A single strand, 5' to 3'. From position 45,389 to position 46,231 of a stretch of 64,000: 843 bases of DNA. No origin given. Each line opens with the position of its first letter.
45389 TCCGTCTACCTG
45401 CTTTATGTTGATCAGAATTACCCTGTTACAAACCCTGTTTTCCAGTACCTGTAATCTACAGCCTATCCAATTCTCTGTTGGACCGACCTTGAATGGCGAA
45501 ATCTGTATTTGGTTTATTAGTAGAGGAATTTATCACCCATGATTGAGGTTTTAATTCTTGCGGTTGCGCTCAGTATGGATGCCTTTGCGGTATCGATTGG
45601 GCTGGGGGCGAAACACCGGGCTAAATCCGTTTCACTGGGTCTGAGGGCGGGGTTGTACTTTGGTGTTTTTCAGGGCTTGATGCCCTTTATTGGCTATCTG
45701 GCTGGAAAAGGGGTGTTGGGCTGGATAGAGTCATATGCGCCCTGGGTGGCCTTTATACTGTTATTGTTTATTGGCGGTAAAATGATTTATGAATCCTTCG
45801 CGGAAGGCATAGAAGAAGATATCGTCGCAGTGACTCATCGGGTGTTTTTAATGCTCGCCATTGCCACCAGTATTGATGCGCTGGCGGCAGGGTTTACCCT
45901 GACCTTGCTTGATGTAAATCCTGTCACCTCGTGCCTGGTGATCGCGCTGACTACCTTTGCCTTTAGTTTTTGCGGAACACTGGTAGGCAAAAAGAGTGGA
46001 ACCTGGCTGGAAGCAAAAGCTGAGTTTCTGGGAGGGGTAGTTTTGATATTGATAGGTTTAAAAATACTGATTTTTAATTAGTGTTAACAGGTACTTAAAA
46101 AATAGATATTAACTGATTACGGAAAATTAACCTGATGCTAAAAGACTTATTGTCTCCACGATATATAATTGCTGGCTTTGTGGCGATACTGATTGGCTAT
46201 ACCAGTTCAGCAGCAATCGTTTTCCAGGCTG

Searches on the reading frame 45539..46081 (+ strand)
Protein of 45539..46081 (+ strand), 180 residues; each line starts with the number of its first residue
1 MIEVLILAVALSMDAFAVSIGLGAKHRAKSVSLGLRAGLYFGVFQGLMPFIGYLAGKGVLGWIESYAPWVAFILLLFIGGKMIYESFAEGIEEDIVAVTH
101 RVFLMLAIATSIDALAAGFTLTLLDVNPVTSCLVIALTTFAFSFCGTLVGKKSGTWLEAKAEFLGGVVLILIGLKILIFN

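Call 55: search_protein_families(library=pfam, proteins=[window:45539-46081:+])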
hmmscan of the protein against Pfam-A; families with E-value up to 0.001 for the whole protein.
window:45539-46081:+ (180 aa): 1 family
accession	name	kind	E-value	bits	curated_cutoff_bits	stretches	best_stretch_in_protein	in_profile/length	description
PF02659.21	Mntp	-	8.8e-49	165.6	24.4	1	34-177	7-152/152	Putative manganese efflux pump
